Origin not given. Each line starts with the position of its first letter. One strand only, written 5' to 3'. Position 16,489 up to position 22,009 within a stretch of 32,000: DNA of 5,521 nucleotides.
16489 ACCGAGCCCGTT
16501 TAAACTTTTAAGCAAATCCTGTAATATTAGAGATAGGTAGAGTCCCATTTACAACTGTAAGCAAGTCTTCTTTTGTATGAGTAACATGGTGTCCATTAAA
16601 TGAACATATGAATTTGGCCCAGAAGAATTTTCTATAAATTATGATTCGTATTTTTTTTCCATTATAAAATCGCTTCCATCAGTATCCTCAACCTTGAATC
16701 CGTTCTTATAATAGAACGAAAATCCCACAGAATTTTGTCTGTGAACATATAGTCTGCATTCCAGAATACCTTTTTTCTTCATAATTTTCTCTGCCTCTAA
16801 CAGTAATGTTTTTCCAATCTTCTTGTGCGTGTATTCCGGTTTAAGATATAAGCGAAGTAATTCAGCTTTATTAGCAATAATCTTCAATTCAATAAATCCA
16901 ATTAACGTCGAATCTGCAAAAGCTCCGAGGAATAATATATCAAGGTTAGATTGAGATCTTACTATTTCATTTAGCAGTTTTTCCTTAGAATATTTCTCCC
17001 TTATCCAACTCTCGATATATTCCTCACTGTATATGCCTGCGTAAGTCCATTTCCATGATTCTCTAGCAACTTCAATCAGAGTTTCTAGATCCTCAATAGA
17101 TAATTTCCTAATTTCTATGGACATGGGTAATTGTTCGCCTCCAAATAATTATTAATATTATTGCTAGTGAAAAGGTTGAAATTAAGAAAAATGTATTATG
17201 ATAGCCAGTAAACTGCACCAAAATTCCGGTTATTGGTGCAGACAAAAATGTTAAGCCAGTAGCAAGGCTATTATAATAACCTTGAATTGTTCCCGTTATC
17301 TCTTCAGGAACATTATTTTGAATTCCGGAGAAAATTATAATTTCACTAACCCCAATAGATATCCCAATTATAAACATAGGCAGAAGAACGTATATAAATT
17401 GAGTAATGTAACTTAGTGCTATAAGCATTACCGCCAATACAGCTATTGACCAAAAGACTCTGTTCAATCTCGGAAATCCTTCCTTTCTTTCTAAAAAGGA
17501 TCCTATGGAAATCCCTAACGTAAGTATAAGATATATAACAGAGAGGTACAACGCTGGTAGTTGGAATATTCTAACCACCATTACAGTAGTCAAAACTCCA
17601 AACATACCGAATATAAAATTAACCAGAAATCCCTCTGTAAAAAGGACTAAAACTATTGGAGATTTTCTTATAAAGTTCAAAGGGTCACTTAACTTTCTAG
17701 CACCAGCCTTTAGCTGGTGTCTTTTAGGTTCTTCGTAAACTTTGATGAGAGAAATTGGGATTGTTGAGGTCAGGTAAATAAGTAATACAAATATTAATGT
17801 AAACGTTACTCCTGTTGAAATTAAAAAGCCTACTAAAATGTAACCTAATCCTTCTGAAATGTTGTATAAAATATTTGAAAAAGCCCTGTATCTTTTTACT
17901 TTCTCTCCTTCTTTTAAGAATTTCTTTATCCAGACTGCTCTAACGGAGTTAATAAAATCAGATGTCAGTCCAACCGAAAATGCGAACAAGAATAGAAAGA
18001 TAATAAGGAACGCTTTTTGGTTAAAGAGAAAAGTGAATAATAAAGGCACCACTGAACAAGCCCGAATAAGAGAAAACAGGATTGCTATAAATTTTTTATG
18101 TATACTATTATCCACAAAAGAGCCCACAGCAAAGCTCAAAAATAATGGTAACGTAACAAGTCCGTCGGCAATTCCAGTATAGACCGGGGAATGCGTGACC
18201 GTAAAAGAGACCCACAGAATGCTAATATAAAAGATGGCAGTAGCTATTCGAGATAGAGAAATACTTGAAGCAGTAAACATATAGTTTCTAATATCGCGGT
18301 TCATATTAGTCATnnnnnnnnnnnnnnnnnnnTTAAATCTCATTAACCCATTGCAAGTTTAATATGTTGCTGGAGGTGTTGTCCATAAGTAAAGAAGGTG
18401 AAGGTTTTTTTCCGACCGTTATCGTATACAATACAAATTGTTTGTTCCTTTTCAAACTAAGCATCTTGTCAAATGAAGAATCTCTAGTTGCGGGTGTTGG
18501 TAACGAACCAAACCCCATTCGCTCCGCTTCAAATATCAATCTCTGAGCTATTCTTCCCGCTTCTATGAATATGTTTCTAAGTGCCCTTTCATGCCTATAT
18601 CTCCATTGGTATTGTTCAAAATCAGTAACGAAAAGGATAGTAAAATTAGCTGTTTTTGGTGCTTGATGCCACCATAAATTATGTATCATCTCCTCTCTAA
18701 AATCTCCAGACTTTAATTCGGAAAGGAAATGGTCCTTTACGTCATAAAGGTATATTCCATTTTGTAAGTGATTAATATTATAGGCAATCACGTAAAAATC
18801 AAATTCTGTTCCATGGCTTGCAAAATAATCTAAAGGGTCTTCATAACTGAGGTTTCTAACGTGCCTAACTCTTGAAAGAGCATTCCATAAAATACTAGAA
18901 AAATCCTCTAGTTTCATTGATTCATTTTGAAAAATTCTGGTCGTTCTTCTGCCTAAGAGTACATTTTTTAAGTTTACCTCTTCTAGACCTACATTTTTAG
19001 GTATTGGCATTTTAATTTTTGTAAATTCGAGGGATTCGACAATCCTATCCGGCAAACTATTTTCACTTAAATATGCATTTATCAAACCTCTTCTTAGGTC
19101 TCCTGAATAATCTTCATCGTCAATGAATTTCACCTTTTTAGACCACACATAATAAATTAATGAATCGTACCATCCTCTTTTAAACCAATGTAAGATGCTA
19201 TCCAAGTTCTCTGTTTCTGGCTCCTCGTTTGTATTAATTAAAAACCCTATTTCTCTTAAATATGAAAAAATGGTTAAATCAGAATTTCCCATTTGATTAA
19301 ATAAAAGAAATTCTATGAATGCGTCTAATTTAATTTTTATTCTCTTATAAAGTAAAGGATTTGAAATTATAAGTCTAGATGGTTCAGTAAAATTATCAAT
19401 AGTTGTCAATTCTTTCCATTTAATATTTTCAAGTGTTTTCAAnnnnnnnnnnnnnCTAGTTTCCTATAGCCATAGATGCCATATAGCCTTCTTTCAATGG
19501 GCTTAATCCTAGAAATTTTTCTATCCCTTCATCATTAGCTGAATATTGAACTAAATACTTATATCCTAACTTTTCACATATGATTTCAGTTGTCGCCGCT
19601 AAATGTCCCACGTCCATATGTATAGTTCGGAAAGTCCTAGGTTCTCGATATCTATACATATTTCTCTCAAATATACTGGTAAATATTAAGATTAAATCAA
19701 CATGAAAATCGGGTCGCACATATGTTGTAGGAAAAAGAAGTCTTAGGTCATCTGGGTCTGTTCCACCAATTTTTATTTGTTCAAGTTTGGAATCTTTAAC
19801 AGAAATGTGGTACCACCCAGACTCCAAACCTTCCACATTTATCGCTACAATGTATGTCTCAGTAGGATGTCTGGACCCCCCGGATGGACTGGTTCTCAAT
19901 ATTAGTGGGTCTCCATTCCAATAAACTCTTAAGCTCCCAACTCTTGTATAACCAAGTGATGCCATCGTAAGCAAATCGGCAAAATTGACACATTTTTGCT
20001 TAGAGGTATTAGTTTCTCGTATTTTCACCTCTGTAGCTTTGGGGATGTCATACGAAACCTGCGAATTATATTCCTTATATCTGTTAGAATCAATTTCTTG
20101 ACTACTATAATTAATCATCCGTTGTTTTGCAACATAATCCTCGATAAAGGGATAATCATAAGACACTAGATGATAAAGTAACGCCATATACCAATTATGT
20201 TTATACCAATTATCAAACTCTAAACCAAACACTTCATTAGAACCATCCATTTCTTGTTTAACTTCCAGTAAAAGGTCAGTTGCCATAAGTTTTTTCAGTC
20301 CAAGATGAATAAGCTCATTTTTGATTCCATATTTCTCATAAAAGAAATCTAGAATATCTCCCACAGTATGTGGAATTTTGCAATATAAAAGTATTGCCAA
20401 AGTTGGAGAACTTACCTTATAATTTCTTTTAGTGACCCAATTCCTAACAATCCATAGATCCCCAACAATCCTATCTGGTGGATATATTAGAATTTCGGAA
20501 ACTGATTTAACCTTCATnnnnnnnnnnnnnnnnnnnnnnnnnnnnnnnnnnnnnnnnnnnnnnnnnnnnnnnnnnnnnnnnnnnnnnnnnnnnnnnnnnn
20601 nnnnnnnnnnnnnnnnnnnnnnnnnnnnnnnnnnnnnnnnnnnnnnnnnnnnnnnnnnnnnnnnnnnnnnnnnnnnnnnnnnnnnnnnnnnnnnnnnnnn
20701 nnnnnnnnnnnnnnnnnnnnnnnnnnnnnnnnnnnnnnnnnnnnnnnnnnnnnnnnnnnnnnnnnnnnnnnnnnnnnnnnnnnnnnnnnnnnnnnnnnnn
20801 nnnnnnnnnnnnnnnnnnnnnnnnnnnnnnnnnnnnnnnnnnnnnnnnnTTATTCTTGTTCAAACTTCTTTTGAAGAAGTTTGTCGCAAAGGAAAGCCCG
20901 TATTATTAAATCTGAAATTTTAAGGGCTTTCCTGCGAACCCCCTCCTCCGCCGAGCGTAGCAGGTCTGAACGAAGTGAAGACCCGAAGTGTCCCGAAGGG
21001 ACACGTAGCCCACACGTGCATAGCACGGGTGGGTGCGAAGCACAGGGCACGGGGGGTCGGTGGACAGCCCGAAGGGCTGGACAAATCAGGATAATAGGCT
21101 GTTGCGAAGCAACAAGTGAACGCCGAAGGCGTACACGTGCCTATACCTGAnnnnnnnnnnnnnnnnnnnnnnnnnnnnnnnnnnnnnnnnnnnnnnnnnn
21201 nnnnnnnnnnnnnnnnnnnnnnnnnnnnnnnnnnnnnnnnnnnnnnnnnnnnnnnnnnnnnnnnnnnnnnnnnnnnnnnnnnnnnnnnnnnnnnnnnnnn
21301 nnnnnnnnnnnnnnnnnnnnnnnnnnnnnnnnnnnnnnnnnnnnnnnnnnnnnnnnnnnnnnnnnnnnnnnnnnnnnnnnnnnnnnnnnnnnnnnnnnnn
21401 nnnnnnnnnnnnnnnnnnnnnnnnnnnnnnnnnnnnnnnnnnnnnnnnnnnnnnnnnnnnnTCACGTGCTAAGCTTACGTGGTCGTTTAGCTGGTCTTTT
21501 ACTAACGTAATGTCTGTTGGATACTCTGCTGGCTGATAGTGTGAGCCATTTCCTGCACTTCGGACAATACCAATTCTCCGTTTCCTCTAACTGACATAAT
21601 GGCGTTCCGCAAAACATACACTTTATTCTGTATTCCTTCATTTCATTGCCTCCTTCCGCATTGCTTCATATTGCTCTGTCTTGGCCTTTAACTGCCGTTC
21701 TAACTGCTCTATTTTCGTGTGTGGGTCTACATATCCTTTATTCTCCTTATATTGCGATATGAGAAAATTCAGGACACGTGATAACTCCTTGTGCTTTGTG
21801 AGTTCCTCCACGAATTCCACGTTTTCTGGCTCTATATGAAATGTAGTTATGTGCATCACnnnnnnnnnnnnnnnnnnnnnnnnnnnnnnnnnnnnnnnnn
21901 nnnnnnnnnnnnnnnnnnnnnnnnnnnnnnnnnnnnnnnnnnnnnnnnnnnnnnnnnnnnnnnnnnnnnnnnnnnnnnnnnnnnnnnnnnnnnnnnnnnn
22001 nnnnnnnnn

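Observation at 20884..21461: GC-rich island of C-GAA-G mini-hairpins: candidate single-strand-type replication origin or structured RNA of the integrated element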

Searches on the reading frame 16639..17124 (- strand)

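Call 68: search_protein_families(library=ncbifam, proteins=[window:16639-17124:-], max_evalue=0.01)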
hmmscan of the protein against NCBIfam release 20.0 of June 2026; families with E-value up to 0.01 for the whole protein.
window:16639-17124:- (161 aa): 19 families
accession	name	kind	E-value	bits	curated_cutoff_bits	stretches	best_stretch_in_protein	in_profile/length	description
NF041158.1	Spm_actase_Thplmales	equivalog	7.5e-65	216.4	225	1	3-116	2-115/115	spermidine N(1)-acetyltransferase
TIGR01575.1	rimI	equivalog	9.2e-14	51.7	86.4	1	52-147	21-116/132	ribosomal protein S18-alanine N-acetyltransferase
NF053587.1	SpmdActasePaiA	equivalog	5e-13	49.2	250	1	1-145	1-149/172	spermidine/spermine N(1)-acetyltransferase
NF007025.1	PRK09491.1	equivalog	1e-06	28.8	173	1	68-144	44-120/145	ribosomal protein S18-alanine N-acetyltransferase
NF033078.2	AAC_6p_Ia_fam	equivalog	1.7e-06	28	265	1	34-122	27-111/181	AAC(6')-Ia family aminoglycoside 6'-N-acetyltransferase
TIGR03585.1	PseH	equivalog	6.4e-06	26.3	93.1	1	70-157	58-146/156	UDP-4-amino-4,6-dideoxy-N-acetyl-beta-L-altrosamine N-acetyltransferase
NF007853.0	PRK10562.1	equivalog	6.7e-06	26.4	125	1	5-148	2-125/146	N-acetyltransferase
NF002959.0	PRK03624.1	equivalog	1.4e-05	24.8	124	1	64-147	50-133/147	GNAT family acetyltransferase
NF000486.1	AAC_6p_Ip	exception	4e-05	23.6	390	1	62-125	31-95/173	aminoglycoside 6'-N-acetyltransferase AAC(6')-Ip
TIGR03448.1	mycothiol_MshD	equivalog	0.00016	21.1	163.1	1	62-149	200-291/294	mycothiol synthase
NF000358.1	sat2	exception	0.0018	18.1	360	1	55-149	51-146/174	streptothricin N-acetyltransferase Sat2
NF043067.1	AAC_6p_group_E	equivalog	0.0023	17.8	140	0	50-144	25-128/140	aminoglycoside 6'-N-acetyltransferase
NF005840.0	PRK07757.1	equivalog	0.0024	17.8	154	1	65-130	44-110/153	N-acetyltransferase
NF007807.0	PRK10514.1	equivalog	0.0031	17.4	134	1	64-147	52-126/147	acetyltransferase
TIGR03827.1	GNAT_ablB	equivalog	0.0043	16.5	205.1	0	62-144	157-241/266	putative beta-lysine N-acetyltransferase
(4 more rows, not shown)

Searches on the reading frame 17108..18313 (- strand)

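Call 68: search_protein_families(library=ncbifam, proteins=[window:17108-18313:-], max_evalue=0.01)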
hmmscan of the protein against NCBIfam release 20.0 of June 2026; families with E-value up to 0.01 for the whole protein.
window:17108-18313:- (401 aa): 5 families
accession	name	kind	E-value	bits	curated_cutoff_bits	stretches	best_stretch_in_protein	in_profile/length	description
TIGR00900.1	2A0121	subfamily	6e-27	94.9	319.6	1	19-367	9-361/364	H+ Antiporter protein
NF007792.0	PRK10489.1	equivalog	2.7e-11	43.1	324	1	11-389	21-395/419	enterobactin transporter EntS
TIGR00881.1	2A0104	subfamily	0.0011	18.1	407.75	0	285-375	284-379/379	phosphoglycerate transporter protein PgtP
TIGR00893.1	2A0114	subfamily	0.0025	16.8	395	1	217-390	213-395/399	D-galactonate transporter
NF052575.1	MFS_efflux_Tap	equivalog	0.0056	15.7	625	1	22-391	17-393/401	multidrug efflux MFS transporter Tap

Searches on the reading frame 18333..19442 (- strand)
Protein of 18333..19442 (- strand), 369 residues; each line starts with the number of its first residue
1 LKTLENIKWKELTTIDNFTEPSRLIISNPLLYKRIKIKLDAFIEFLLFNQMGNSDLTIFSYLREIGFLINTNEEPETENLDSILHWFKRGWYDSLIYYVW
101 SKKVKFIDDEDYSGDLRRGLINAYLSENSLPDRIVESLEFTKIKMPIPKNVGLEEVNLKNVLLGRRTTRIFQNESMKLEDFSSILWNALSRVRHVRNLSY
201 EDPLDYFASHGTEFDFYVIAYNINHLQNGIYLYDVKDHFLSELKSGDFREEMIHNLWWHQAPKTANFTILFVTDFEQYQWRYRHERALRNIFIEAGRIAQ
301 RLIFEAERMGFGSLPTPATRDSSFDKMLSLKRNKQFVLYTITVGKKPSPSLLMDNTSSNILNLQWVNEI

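Call 68: search_protein_families(library=ncbifam, proteins=[window:18333-19442:-], max_evalue=0.01)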
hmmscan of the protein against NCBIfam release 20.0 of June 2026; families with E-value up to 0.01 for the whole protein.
window:18333-19442:- (369 aa): 2 families
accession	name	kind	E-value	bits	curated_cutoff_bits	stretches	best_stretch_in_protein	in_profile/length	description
TIGR03605.1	antibiot_sagB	domain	9.9e-23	80.5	78.4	1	177-345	1-173/173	SagB family peptide dehydrogenase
TIGR04511.1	SagB_rel_DH_2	exception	8e-16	58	240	1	154-346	170-369/380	putative peptide maturation dehydrogenase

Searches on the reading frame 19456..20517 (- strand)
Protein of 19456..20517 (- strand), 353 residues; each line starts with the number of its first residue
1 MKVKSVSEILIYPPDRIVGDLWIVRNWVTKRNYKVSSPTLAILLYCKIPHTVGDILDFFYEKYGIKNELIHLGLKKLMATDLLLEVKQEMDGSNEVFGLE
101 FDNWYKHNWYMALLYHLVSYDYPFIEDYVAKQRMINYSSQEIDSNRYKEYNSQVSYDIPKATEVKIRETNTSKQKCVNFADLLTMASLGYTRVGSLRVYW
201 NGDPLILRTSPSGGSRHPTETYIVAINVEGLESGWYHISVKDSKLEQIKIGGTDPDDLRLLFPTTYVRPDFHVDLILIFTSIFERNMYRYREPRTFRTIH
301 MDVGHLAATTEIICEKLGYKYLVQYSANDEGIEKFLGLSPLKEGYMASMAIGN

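Call 68: search_protein_families(library=ncbifam, proteins=[window:19456-20517:-], max_evalue=0.01)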
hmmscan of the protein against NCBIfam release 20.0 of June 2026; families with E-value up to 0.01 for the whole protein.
window:19456-20517:- (353 aa): 2 families
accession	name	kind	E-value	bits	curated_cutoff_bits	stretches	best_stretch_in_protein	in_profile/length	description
TIGR04511.1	SagB_rel_DH_2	exception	1e-22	80.7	240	1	206-352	221-367/380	putative peptide maturation dehydrogenase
TIGR03605.1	antibiot_sagB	domain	6.2e-22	77.9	78.4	1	208-352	30-172/173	SagB family peptide dehydrogenase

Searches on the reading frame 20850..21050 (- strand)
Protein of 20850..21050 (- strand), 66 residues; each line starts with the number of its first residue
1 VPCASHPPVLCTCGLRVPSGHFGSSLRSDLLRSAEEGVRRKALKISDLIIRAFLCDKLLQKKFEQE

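Call 108: search_protein_families(library=pfam, proteins=[window:20850-21050:-], max_evalue=0.1)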
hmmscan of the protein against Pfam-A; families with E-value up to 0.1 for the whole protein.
window:20850-21050:- (66 aa): 0 families

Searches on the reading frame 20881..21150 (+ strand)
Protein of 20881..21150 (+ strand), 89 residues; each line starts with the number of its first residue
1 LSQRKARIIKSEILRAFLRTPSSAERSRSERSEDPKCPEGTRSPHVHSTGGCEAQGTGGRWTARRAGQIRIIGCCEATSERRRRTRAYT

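Call 92: find_encoding_contigs(protein=window:20881-21150:+, flank=3000, max_places=10)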
Protein window:20881-21150:+ (89 aa): no gene with exactly this product is on record in the collection.

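Call 108: search_protein_families(library=pfam, proteins=[window:20881-21150:+], max_evalue=0.1)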
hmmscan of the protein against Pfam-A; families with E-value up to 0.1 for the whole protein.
window:20881-21150:+ (89 aa): 0 families

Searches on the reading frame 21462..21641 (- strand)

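Call 16: search_protein_families(library=pfam, proteins=[window:21462-21641:-], max_evalue=0.01)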
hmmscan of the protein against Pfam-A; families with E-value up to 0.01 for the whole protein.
window:21462-21641:- (59 aa): 2 families
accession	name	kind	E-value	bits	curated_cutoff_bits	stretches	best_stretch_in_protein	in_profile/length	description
PF25164.1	CoiA_N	-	0.001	19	26.3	1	15-44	9-38/50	Competence protein CoiA, N-terminal domain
PF06221.18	zf-C2HC5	-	0.0025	18.2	25.8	1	3-37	15-48/54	Putative zinc finger motif, C2HC5-type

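Call 66: search_protein_families(library=phrogs, proteins=[window:21462-21641:-], max_evalue=0.01)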
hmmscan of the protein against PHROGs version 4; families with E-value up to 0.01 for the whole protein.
window:21462-21641:- (59 aa): 2 families
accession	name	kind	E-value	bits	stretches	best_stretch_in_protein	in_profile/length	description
phrog_4875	-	unknown function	0.0085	17.2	1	1-37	8-44/77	-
phrog_4852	-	unknown function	0.0086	16.8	1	2-48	10-54/194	-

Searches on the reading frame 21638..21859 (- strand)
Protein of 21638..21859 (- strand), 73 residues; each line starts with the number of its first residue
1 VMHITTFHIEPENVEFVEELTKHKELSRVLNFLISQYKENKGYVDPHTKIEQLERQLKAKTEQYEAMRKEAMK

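Call 16: search_protein_families(library=pfam, proteins=[window:21638-21859:-], max_evalue=0.01)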
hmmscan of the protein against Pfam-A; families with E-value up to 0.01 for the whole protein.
window:21638-21859:- (73 aa): 2 families
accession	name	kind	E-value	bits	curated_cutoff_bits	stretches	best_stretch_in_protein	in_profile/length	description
PF25078.1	DUF7801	-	0.00031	21.4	33.2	1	10-72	55-119/155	Domain of unknown function (DUF7801)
PF18595.6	Nuf2_DHR10-like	-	0.0018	18.8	28.4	1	17-71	46-101/117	Nuf2, DHR10-like domain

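Call 66: search_protein_families(library=phrogs, proteins=[window:21638-21859:-], max_evalue=0.01)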
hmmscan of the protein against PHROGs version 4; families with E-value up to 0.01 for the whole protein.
window:21638-21859:- (73 aa): 0 families

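Call 97: find_homologous_proteins(query=window:21638-21859:-, max_evalue=0.001)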
Query window:21638-21859:- (73 aa): 15 proteins with E <= 0.001 among 15 candidates.
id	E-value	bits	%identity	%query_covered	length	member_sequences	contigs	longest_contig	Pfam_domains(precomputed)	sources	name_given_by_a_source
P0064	2.3e-35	136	94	95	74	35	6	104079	-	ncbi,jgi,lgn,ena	jgi:hypothetical protein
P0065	1.3e-31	125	84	100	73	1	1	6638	-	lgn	-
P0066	3.4e-31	123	82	100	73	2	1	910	-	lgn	-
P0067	8.9e-31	122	82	97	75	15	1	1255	-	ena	-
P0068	2.7e-29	117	77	97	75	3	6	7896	-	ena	-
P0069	6.4e-29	116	76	97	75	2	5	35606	-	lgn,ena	-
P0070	2.7e-28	114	76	99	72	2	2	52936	-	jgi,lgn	-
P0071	2.7e-28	114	77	96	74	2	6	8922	-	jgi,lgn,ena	-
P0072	4.7e-28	113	77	97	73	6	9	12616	-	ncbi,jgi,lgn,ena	jgi:hypothetical protein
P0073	1.6e-26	109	76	97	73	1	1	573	-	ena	-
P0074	6.7e-26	107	76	96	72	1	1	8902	-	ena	-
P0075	8.3e-26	106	76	96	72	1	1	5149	-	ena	-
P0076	5.5e-23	98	69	97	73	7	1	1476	-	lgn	-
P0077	2.0e-19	86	100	59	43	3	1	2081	-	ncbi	-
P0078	5.2e-16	76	95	53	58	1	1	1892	-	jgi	jgi:hypothetical protein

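Call 105: predict_structure(alignment_id=A6)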
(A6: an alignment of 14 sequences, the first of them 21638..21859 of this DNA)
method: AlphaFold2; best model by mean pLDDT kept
length: 73 residues; sequences in the alignment: 14
mean_pLDDT: 77.6   pTM: 0.37
mean pLDDT of the five models: 77.6, 72.7, 71.7, 69.8, 67.3
residues with pLDDT >= 90: 19; 70-90: 34; 50-70: 18; < 50: 2
segments of 3 or more residues with pLDDT < 50: none
pLDDT, mean of each block of 10 residues (from residue 1): 63 77 71 71 71 92 95 87
secondary structure, 60 per line:
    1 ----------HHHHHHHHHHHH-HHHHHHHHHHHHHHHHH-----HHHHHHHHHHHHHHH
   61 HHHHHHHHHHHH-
elements in order: H11-22 H24-40 H46-72

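Call 107: fold_search(model_id=the predicted structure, library=pdb)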
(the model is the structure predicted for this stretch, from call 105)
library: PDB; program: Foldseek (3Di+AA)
matches with E <= 10: 6; with E <= 0.001: 0
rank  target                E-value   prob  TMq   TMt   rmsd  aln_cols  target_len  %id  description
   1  6elz_R                1.7e+00  0.04  0.20  0.13  21.4        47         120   28  State E (TAP-Flag-Ytm1 E80A) - Visualizing the assembly pathway of nucleolar pre-60S ribosomes (released 2017-12-27)
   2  2vn2_A                8.1e+00  0.04  0.25  0.19   5.8        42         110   12  Crystal structure of the N-terminal domain of DnaD protein from Geobacillus kaustophilus HTA426 (released 2008-08-12)
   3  5kko_A                8.7e+00  0.03  0.25  0.32   7.8        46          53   13  A 1.55A X-Ray Structure from Vibrio cholerae O1 biovar El Tor of a Hypothetical Protein (released 2016-09-21)
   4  8kda_A                9.5e+00  0.03  0.21  0.09   5.6        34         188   32  Cryo-EM structure of Hydrogenobacter thermophilus minimal protein-only RNase P (HARP) in complex with pre-tRNAs (released 2024-08-14)
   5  5c22_C                9.5e+00  0.03  0.28  0.09  14.3        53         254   21  Crystal structure of Zn-bound HlyD from E. coli (released 2016-02-17)
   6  6nk7_A                9.5e+00  0.03  0.21  0.04  12.8        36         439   17  Electron Cryo-Microscopy of Chikungunya in Complex with Mouse Mxra8 Receptor (released 2019-05-22)
